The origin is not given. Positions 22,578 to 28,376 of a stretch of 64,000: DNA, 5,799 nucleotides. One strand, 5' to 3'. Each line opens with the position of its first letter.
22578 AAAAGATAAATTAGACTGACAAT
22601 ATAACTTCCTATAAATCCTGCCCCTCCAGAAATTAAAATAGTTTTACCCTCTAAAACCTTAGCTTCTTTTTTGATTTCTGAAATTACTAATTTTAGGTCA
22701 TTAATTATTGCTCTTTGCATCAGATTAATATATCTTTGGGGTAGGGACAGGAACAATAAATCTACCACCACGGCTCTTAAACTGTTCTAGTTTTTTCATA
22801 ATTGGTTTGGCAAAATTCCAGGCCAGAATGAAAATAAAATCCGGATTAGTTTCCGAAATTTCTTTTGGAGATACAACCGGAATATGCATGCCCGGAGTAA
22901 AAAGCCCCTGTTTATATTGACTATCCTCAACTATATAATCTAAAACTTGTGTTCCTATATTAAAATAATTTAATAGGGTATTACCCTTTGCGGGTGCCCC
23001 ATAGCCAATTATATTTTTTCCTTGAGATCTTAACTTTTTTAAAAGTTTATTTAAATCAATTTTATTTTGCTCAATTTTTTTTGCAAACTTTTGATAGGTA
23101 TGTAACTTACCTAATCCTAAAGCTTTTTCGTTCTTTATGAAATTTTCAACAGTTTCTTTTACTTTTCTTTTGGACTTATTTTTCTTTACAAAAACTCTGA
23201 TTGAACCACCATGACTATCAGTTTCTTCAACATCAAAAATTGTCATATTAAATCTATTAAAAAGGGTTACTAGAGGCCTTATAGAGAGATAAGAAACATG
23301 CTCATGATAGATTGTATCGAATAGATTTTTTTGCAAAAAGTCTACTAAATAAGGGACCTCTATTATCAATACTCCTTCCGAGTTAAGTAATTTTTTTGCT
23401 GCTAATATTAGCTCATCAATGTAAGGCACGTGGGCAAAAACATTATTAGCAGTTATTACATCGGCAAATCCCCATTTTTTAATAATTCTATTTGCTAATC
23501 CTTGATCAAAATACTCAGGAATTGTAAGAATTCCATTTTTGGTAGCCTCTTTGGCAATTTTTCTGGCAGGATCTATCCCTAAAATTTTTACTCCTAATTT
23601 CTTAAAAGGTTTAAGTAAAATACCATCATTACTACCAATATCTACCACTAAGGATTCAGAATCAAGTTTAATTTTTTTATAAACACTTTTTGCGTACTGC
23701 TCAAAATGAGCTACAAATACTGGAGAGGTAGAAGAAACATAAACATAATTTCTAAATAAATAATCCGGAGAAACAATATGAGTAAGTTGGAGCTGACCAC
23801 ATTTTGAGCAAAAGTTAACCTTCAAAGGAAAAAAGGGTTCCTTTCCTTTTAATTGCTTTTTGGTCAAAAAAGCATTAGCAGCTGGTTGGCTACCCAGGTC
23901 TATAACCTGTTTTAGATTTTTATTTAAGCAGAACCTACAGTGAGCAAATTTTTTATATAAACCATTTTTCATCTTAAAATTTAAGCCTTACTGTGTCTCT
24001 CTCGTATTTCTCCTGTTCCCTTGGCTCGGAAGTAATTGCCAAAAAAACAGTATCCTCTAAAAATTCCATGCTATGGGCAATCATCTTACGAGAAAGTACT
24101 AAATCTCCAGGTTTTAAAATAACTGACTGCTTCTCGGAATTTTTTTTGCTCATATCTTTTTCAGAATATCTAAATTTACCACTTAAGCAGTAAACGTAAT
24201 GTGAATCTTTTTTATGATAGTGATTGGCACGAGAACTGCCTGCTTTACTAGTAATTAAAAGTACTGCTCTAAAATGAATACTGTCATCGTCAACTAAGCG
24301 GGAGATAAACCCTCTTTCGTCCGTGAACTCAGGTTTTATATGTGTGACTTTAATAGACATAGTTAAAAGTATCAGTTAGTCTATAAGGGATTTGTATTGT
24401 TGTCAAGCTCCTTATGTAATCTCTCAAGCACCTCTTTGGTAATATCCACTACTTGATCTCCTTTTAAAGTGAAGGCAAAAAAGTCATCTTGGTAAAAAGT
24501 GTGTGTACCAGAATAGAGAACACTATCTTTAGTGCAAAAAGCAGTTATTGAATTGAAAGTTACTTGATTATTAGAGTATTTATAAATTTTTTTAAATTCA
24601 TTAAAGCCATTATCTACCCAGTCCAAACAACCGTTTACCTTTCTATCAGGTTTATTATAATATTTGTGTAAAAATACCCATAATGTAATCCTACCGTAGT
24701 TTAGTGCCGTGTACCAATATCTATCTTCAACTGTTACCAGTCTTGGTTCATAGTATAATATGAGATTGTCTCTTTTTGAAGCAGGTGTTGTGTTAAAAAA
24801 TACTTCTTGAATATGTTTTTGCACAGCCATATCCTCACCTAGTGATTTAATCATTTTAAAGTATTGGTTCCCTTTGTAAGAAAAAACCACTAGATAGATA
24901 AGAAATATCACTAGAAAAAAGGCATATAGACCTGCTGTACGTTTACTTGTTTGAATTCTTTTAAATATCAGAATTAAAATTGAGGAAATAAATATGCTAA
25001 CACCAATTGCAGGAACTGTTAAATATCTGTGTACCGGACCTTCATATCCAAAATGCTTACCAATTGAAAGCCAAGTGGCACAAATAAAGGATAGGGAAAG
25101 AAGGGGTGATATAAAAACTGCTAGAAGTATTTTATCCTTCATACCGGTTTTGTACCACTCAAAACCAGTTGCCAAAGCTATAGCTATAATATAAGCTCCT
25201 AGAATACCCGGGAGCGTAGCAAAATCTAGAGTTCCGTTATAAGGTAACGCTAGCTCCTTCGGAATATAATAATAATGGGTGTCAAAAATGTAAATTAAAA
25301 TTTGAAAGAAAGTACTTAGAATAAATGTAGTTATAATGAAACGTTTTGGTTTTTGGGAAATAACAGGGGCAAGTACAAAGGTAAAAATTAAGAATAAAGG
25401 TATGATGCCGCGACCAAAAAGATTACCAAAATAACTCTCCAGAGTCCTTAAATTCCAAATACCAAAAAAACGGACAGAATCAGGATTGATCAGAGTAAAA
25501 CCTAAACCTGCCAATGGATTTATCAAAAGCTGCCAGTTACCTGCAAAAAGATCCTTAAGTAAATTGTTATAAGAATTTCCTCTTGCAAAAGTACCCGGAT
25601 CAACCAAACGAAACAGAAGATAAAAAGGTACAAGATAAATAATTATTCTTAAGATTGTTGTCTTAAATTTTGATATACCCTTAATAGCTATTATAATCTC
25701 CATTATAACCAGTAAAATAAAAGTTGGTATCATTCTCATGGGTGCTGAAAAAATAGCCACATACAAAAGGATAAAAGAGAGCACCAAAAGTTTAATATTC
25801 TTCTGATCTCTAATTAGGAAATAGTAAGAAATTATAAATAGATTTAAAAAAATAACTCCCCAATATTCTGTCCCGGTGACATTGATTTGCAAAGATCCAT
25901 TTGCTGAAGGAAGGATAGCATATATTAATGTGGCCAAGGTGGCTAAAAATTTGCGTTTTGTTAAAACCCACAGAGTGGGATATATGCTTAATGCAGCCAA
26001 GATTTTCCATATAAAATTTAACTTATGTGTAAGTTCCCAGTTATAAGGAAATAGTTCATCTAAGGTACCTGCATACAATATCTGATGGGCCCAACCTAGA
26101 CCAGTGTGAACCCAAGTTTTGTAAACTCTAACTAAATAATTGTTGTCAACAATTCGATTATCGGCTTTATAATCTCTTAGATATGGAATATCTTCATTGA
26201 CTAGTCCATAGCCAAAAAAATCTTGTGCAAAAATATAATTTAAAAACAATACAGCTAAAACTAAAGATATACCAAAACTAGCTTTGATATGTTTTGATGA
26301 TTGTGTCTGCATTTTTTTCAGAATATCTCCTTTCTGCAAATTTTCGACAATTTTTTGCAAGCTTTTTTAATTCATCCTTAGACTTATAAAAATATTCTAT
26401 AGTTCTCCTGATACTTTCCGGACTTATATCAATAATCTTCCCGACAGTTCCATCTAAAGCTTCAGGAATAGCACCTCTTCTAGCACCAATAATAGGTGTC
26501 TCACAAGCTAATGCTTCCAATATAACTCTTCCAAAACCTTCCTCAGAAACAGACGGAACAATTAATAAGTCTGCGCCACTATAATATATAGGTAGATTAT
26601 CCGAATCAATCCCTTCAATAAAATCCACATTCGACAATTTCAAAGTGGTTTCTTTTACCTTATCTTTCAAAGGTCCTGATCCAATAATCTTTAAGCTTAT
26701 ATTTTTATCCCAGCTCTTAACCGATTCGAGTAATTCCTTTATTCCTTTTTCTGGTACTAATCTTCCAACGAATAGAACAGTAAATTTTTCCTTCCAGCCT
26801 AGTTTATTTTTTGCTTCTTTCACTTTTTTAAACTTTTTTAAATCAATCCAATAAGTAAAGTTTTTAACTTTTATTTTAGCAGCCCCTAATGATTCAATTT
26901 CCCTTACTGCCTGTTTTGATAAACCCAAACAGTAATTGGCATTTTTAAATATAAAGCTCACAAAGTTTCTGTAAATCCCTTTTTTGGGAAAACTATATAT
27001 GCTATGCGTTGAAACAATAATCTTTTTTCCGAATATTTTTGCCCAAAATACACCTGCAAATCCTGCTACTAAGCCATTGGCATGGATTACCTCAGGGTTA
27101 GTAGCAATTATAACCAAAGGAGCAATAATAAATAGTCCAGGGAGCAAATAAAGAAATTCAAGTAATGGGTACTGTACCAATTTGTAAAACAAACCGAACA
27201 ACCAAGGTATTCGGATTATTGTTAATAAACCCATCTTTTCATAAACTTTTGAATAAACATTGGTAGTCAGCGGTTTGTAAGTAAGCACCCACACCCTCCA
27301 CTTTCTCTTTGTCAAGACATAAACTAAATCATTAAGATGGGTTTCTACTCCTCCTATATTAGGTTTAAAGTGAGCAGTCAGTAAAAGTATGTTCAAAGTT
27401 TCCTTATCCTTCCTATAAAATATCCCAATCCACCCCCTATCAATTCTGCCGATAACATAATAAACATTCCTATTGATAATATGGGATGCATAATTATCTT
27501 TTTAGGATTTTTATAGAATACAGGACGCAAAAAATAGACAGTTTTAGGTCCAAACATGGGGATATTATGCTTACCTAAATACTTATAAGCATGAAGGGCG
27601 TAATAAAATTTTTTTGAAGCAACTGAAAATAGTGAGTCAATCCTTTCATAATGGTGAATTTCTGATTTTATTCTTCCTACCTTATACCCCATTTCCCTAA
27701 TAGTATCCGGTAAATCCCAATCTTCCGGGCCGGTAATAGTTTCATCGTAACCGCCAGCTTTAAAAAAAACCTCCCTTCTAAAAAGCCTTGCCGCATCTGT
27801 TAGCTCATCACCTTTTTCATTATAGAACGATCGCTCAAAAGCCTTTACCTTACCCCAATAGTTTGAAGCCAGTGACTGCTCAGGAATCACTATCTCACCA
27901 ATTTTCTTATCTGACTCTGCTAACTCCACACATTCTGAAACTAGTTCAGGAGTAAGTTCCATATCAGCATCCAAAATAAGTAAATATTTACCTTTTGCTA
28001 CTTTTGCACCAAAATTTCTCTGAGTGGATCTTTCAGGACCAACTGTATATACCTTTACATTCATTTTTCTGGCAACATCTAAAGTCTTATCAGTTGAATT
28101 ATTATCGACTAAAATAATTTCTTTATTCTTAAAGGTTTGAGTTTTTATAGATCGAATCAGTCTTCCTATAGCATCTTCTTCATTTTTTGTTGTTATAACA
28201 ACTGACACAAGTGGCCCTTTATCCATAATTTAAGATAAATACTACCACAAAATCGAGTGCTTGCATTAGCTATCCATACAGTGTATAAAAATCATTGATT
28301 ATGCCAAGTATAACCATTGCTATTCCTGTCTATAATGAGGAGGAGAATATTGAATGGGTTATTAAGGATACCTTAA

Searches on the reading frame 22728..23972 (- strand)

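Call 9: search_protein_families(library=pfam, proteins=[window:22728-23972:-], max_evalue=0.001)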
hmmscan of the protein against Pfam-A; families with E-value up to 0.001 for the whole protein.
window:22728-23972:- (415 aa): 5 families
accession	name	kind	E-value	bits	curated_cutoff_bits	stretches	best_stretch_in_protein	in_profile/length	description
PF08484.17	Methyltransf_14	-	2.2e-61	206.8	23.5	1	253-410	2-160/160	C-methyltransferase C-terminal domain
PF08421.16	Methyltransf_13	-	6.4e-23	81.1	31.3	1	12-73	1-62/62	Putative zinc binding domain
PF13489.12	Methyltransf_23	-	4.5e-16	59.4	27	1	103-245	20-161/164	Methyltransferase domain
PF08242.18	Methyltransf_12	-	1.9e-08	35.4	30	1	110-202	1-98/98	Methyltransferase domain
PF08241.18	Methyltransf_11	-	6.8e-07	30.3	21.2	1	110-204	1-95/95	Methyltransferase domain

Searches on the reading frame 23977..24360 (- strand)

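Call 9: search_protein_families(library=pfam, proteins=[window:23977-24360:-], max_evalue=0.001)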
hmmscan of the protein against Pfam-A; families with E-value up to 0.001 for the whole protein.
window:23977-24360:- (128 aa): 4 families
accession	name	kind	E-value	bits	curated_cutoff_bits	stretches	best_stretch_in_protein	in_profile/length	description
PF05523.17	FdtA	-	3.6e-08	33.7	23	1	4-123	4-123/131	WxcM-like, C-terminal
PF07883.17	Cupin_2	-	2.6e-06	27.5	27.2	1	37-104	4-62/70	Cupin domain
PF14667.12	Polysacc_synt_C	-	0.00026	21.5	28.7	1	13-104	2-91/111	Polysaccharide biosynthesis C-terminal domain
PF12973.13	Cupin_7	-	0.00084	19.6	27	0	26-108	28-98/105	ChrR Cupin-like domain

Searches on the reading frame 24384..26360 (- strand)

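Call 9: search_protein_families(library=pfam, proteins=[window:24384-26360:-], max_evalue=0.001)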
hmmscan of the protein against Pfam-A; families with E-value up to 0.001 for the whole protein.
window:24384-26360:- (659 aa): 0 families

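Call 31: search_protein_families(library=pfam, proteins=[window:24384-26360:-], max_evalue=5)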
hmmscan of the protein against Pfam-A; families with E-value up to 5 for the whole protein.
window:24384-26360:- (659 aa): 1 family
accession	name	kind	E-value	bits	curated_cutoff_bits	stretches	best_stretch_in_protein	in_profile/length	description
PF01384.25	PHO4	-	2.3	7.5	33.7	0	383-452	93-160/350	Phosphate transporter family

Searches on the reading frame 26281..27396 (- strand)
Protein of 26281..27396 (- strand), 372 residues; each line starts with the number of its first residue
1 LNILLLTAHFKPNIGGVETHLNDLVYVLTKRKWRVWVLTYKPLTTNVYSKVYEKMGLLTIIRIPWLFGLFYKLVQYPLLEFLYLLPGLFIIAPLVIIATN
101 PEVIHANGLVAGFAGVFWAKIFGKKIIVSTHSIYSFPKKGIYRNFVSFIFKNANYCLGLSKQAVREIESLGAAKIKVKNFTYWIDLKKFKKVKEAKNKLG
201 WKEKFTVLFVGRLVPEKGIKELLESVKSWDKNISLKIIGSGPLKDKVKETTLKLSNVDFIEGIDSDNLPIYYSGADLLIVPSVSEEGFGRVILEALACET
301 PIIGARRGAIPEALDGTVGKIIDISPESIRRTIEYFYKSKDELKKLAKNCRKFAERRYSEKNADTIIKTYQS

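Call 9: search_protein_families(library=pfam, proteins=[window:26281-27396:-], max_evalue=0.001)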
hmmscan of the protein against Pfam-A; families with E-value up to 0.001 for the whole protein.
window:26281-27396:- (372 aa): 6 families
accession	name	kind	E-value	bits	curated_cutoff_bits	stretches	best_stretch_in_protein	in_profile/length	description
PF00534.26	Glycos_transf_1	-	3.7e-31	108.4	26.4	1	193-352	3-171/172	Glycosyl transferases group 1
PF13692.12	Glyco_trans_1_4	-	2e-23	83.6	27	1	205-333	2-136/142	Glycosyl transferases group 1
PF13439.12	Glyco_transf_4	-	2.3e-12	47.7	28.5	1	14-177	1-161/170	Glycosyltransferase Family 4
PF13579.12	Glyco_trans_4_4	-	2.9e-07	31.4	29.7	1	15-177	1-152/158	Glycosyl transferase 4-like domain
PF20706.3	GT4-conflict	-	3.7e-06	26.6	26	1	172-314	169-320/385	Family 4 Glycosyltransferase in conflict systems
PF13524.12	Glyco_trans_1_2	-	8.9e-06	26.1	25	1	221-359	4-134/144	Glycosyl transferase-like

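Call 58: search_protein_families(library=ncbifam, proteins=[window:26281-27396:-], max_evalue=0.001)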
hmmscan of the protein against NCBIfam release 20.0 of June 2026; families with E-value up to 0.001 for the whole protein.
window:26281-27396:- (372 aa): 33 families (the best 25 are shown)
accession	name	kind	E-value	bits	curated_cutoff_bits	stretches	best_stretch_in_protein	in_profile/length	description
NF047684.1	TeichurnBiosyTuaC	equivalog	1e-25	90.5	550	1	133-371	146-387/391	teichuronic acid biosynthesis protein TuaC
NF053787.1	GlcN_PG_synth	equivalog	1.4e-21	76.8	480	1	142-371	133-357/361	N-acetylglucosaminyl phosphatidylglycerol synthase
TIGR02149.1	glgA_Coryne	subfamily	9e-20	71.1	302.4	1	99-368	82-385/391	glycogen synthase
NF038298.1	EPS_HpsO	equivalog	2.6e-16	59.4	575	1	191-362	187-375/388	hormogonium polysaccharide biosynthesis glycosyltransferase HpsO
NF041876.1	EPS_EpsE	equivalog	2.9e-16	59.7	400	1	150-362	159-384/389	exopolysaccharide biosynthesis GT4 family glycosyltransferase EpsE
NF012028.0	PRK15484.1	subfamily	5.5e-16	58.6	618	1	172-362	160-366/380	lipopolysaccharide N-acetylglucosaminyltransferase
TIGR03999.1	thiol_BshA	equivalog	1.2e-15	57.4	273.7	1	142-370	134-366/375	N-acetyl-alpha-D-glucosaminyl L-malate synthase BshA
NF050063.1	ProtGlycPglJ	equivalog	1.7e-15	57.1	500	1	140-338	132-331/363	N-acetylgalactosamine-N,N'-diacetylbacillosaminyl-diphospho-undecaprenol 4-alpha-N-acetylgalactosaminyltransferase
TIGR03449.1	mycothiol_MshA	equivalog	2.3e-15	56.4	462.5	1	167-371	180-401/406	D-inositol-3-phosphate glycosyltransferase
TIGR03088.1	stp2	hypoth_equivalog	4.9e-15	55.4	409.05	1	169-362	154-361/374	TIGR03088 family PEP-CTERM/XrtA system glycosyltransferase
TIGR04157.1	glyco_rSAM_CFB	subfamily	5.8e-15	55.2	400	1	150-361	167-396/406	TIGR04157 family glycosyltransferase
NF046085.1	XrtY_assoc_Gly1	equivalog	2.1e-13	49.9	400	1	152-363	160-374/387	XrtY-associated glycosyltransferase XYAG1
NF049988.1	MGlcDAGSynMgs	equivalog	3.3e-12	46.5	400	1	184-370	192-384/398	alpha-monoglucosyldiacylglycerol synthase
NF007640.0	PRK10307.1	subfamily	4.3e-12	45.7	276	1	148-362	167-395/411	WcaI family glycosyltransferase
NF053513.1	Gtran_IagA_BgsA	equivalog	7.6e-11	41.6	460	1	103-371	46-329/333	LTA glycolipid anchor biosynthesis glycosyltransferase, IagA/BgsA family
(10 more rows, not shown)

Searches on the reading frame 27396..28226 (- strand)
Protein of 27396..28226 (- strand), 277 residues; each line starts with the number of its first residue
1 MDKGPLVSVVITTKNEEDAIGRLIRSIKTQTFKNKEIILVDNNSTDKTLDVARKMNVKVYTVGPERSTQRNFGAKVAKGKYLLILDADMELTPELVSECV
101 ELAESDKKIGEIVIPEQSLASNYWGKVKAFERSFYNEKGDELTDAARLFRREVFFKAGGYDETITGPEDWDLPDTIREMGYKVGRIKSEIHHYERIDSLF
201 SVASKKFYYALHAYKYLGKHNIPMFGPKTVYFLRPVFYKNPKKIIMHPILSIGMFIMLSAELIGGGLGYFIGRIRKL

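Call 9: search_protein_families(library=pfam, proteins=[window:27396-28226:-], max_evalue=0.001)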
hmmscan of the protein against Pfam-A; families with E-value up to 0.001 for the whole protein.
window:27396-28226:- (277 aa): 4 families
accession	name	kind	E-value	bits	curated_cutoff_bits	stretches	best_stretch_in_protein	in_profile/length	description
PF00535.33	Glycos_transf_2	-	1.5e-27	97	23.3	1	8-148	1-158/168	Glycosyl transferase family 2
PF10111.15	Glyco_tranf_2_2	-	8.6e-12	45.6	27.3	1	8-106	1-109/276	Glycosyltransferase like family 2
PF13641.12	Glyco_tranf_2_3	-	8.9e-09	36.1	27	1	7-136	3-141/230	Glycosyltransferase like family 2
PF13704.12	Glyco_tranf_2_4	-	0.00046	21.1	27.5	0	14-88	1-81/98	Glycosyl transferase family 2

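Call 20: search_protein_families(library=ncbifam, proteins=[window:27396-28226:-], max_evalue=0.00001)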
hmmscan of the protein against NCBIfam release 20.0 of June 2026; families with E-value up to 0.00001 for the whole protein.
window:27396-28226:- (277 aa): 17 families
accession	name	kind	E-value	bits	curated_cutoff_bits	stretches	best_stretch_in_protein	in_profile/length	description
TIGR04283.1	glyco_like_mftF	equivalog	1.9e-26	93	182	1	7-191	1-183/221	TIGR04283 family arsenosugar biosynthesis glycosyltransferase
NF041875.1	EPS_EpsD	equivalog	1.6e-15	57.3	370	1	7-182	1-195/325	exopolysaccharide biosynthesis glycosyltransferase EpsD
NF007482.0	PRK10073.1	equivalog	5.2e-15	55.3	423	1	2-107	3-114/334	glycosyltransferase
TIGR03965.1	mycofact_glyco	equivalog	7.5e-13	48.1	280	1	5-94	74-170/467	mycofactocin biosynthesis glycosyltransferase MftF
NF047683.1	TeichurnBiosyTuaG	equivalog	9.1e-12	45.1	400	1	2-101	3-109/252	teichuronic acid biosynthesis protein TuaG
NF050050.1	ProtGlycPglI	equivalog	3.8e-10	39.6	500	1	5-104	2-109/306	GalNAc(5)-diNAcBac-PP-undecaprenol beta-1,3-glucosyltransferase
TIGR04182.1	glyco_TIGR04182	equivalog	1.1e-09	38.2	325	1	7-101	2-95/293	S-layer glycoprotein N-glycosyltransferase AglJ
TIGR03937.1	PgaC_IcaA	equivalog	7.9e-09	35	422.3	1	3-111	43-158/407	poly-beta-1,6-N-acetyl-D-glucosamine synthase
TIGR03469.1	HpnB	hypoth_equivalog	9e-09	34.8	379.25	1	5-59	44-99/386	hopene-associated glycosyltransferase HpnB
NF010496.0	PRK13915.1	equivalog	1.5e-08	34.1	262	1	6-61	32-90/307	glucosyl-3-phosphoglycerate synthase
NF045692.1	OglycostaseCruG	equivalog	1.8e-08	33.8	600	1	7-103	43-152/386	2'-O-glycosyltransferase CruG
TIGR03111.1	glyc2_xrt_Gpos1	hypoth_equivalog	3.1e-08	32.8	363.95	1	3-110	47-163/439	TIGR03111 family XrtG-associated glycosyltransferase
NF053739.1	GlytfEpsEBac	equivalog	6.7e-08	31.8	450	1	5-56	1-52/265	glycosyltransferase EpsE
NF038299.1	EPS_HpsN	equivalog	1.5e-07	30.7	425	1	5-112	1-115/317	hormogonium polysaccharide biosynthesis glycosyltransferase HpsN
NF038302.1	EPS_HpsE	equivalog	1e-06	28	300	1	7-110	3-118/307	hormogonium polysaccharide biosynthesis glycosyltransferase HpsE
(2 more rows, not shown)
